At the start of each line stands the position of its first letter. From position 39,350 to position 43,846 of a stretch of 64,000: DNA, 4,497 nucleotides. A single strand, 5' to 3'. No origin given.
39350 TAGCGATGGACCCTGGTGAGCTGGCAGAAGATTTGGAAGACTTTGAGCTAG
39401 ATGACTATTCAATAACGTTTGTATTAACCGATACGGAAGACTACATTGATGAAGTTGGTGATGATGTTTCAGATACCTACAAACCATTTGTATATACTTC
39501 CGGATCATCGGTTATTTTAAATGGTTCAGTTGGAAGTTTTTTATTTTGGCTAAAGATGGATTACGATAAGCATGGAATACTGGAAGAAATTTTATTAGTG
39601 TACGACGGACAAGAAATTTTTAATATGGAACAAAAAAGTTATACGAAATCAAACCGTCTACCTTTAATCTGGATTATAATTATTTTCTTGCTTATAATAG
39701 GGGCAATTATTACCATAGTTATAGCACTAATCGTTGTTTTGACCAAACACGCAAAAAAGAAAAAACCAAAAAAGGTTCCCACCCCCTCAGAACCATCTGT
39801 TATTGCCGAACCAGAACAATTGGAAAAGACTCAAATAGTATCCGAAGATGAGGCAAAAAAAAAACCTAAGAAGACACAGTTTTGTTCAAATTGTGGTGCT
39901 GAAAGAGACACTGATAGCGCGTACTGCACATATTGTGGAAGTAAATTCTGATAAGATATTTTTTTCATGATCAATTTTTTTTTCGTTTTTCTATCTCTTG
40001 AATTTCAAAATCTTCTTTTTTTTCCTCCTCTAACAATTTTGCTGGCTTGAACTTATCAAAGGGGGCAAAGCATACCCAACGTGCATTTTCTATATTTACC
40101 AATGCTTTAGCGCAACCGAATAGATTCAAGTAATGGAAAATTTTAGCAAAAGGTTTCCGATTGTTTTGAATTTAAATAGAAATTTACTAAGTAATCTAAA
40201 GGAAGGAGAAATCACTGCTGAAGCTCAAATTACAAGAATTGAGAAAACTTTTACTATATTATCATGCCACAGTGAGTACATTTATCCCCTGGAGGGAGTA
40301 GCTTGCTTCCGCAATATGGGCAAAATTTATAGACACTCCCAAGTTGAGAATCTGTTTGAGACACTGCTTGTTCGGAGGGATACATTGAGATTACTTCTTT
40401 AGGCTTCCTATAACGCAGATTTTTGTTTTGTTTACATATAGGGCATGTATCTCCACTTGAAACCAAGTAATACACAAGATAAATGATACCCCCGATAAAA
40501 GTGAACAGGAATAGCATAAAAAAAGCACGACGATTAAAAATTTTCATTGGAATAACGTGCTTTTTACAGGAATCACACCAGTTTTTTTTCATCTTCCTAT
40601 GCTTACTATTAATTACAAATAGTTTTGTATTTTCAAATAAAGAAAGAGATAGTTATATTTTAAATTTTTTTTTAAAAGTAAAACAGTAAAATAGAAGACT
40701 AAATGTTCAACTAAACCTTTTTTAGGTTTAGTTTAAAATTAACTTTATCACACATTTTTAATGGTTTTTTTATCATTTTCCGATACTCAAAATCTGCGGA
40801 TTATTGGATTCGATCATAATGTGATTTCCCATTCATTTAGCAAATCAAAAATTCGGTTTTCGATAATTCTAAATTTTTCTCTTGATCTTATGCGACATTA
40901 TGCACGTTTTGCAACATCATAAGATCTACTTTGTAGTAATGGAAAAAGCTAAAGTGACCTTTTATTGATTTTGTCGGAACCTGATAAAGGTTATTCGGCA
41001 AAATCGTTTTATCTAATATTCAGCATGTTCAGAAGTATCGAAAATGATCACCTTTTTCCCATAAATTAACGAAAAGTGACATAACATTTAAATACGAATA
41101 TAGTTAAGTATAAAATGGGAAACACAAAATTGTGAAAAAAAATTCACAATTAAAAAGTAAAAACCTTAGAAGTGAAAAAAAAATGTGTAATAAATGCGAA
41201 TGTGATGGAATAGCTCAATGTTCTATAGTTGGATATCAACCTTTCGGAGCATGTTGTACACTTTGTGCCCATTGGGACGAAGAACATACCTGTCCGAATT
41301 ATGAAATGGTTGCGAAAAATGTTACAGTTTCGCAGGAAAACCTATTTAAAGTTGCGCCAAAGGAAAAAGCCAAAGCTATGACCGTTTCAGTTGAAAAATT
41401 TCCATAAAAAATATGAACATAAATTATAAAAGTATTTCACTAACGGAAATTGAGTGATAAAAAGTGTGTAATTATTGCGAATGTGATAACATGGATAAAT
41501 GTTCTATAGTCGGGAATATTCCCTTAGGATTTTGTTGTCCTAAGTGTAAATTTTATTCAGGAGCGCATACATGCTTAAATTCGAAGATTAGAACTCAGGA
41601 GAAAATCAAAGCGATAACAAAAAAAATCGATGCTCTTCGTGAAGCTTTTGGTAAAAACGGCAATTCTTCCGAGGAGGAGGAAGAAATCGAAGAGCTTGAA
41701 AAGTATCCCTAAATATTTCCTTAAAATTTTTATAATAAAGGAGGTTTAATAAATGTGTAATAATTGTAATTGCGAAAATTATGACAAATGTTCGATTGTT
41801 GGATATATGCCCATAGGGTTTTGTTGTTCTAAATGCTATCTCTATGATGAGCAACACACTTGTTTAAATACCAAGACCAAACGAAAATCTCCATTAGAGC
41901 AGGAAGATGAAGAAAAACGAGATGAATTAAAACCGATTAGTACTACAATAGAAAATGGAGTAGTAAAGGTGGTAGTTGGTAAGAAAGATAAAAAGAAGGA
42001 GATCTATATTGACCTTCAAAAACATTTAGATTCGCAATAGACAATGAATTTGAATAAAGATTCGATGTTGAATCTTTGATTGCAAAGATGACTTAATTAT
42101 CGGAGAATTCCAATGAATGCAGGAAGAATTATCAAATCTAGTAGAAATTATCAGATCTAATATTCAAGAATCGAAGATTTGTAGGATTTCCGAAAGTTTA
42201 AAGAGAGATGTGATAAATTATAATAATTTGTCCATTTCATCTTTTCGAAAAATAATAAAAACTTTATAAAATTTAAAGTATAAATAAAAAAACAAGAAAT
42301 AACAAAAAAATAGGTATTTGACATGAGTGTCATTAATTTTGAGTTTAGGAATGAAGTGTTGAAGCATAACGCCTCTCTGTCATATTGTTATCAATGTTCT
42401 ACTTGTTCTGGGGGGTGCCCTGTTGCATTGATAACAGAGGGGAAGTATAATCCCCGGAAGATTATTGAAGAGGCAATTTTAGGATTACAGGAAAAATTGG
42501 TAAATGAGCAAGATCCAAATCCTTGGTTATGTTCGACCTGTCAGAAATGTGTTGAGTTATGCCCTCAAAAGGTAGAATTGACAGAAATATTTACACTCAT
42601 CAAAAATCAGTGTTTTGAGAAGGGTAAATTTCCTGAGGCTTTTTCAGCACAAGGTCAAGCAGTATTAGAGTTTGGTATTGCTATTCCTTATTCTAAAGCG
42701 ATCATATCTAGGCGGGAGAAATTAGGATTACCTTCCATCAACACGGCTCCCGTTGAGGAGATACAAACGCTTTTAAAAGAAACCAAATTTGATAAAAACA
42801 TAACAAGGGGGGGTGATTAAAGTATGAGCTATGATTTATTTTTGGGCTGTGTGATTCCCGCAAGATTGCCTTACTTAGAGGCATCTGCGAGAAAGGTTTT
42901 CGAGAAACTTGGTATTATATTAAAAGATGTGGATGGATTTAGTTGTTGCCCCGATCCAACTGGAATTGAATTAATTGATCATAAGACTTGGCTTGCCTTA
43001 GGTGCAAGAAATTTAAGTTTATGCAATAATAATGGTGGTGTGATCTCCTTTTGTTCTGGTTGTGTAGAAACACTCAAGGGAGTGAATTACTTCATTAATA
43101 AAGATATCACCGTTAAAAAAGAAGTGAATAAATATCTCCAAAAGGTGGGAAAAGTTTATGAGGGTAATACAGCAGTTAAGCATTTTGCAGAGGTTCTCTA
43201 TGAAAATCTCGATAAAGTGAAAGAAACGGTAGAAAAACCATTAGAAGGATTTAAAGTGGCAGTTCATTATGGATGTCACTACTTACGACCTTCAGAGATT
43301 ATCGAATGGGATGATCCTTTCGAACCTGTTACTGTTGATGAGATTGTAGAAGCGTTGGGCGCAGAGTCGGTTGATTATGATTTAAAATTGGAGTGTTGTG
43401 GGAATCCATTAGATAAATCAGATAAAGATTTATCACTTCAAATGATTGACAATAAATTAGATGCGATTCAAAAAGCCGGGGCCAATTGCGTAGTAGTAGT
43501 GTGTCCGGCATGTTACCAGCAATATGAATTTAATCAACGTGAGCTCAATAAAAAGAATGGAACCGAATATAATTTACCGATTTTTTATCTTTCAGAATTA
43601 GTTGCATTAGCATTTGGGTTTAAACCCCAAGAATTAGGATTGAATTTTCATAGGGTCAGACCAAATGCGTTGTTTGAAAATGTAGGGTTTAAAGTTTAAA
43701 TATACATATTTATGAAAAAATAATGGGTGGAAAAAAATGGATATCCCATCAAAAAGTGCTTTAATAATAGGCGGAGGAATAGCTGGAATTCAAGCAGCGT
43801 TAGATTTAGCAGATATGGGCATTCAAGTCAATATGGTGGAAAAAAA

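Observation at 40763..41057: Candidate novel ~290-nt multibranch structured RNA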

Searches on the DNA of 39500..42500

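Call 5: search_rna_families(source=window, start=39500, end=42500, threshold=evalue, max_evalue=10)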
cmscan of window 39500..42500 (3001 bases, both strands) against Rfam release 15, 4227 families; matches with E-value up to 10: 3.
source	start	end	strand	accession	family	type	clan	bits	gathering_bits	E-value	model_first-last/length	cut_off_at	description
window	42080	42122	+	RF00610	SNORD110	Gene; snRNA; snoRNA; CD-box;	CL00076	18.9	64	2.5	1-71/71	no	Small nucleolar RNA SNORD110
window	41374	41432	+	RF02098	DGCR5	Gene; lncRNA;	-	18.1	50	4.4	1-49/49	no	DiGeorge syndrome critical region gene 5 conserved region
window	40009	40076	-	RF00736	mir-320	Gene; miRNA;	-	15.3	55.5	7.5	1-76/76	no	mir-320 microRNA precursor family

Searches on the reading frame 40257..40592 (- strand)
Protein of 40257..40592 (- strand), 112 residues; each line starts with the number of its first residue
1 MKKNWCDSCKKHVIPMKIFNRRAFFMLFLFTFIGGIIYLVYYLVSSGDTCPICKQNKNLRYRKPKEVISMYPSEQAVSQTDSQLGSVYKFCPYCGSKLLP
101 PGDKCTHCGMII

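Call 15: search_protein_families(library=pfam, proteins=[window:40257-40592:-], max_evalue=0.01)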
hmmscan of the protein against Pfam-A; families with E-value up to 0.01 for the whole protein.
window:40257-40592:- (112 aa): 4 families
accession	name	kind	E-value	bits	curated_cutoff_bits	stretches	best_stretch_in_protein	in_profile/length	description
PF12773.13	DZR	-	6.8e-06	26.6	27.3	1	86-110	10-32/45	Double zinc ribbon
PF21349.2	RUBY_RBDX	-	0.0032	17.3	26.5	0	48-57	17-26/30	Rubrerythrin, rubredoxin-like domain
PF13240.11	Zn_Ribbon_1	-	0.0044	17.2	25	1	86-98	11-23/23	zinc-ribbon domain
PF20726.3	Nairovirus_Gn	-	0.0086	15.6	26.5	1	34-99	185-249/322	Nairovirus, structural glycoprotein Gn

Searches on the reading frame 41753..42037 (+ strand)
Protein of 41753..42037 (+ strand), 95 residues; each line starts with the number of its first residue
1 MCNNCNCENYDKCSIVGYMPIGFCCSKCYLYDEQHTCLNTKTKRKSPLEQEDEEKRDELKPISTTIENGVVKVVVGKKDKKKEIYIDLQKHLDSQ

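Call 15: search_protein_families(library=pfam, proteins=[window:41753-42037:+], max_evalue=0.01)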
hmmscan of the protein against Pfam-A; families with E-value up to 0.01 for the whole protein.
window:41753-42037:+ (95 aa): 1 family
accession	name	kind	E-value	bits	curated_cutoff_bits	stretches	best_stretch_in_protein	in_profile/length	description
PF05405.19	Mt_ATP-synt_B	-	0.0028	17.8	21.7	1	23-82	94-153/163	Mitochondrial ATP synthase B chain precursor (ATP-synt_B)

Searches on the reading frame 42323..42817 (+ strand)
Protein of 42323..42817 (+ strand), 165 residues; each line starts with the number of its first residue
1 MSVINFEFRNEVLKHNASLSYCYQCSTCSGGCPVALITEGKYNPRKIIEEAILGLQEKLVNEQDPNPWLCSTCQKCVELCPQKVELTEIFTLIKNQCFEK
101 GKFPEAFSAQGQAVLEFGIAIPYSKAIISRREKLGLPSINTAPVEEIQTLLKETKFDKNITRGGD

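Call 15: search_protein_families(library=pfam, proteins=[window:42323-42817:+], max_evalue=0.01)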
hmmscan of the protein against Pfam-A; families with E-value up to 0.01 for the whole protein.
window:42323-42817:+ (165 aa): 8 families
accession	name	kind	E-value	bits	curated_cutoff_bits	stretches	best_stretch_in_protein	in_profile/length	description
PF13183.11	Fer4_8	-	6.2e-11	43.1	27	1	19-84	2-68/68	4Fe-4S dicluster domain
PF13187.11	Fer4_9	-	2.4e-08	34.3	27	1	21-83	1-50/52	4Fe-4S dicluster domain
PF13534.11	Fer4_17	-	4.9e-07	30.6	22.2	1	22-84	2-60/61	4Fe-4S dicluster domain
PF13237.11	Fer4_10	-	1e-06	29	25.5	1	19-81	6-53/53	4Fe-4S dicluster domain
PF12838.12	Fer4_7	-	2.9e-06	28.1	27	1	22-84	2-52/52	4Fe-4S dicluster domain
PF13484.11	Fer4_16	-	3.1e-06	28.3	30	1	22-82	2-65/66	4Fe-4S double cluster binding domain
PF25160.1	LdpA_Fe-S-bd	-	0.00021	21.5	27.6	0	19-42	25-48/49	LdpA Fe-S cluster-binding domain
PF14697.11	Fer4_21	-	0.00024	21.6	35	0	69-82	40-53/59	4Fe-4S dicluster domain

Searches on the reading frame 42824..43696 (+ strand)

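Call 15: search_protein_families(library=pfam, proteins=[window:42824-43696:+], max_evalue=0.01)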
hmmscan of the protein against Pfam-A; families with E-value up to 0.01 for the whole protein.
window:42824-43696:+ (291 aa): 1 family
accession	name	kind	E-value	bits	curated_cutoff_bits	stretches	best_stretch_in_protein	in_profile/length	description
PF02754.22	CCG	-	2.1e-24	85.8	20.6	2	145-233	1-83/85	Cysteine-rich domain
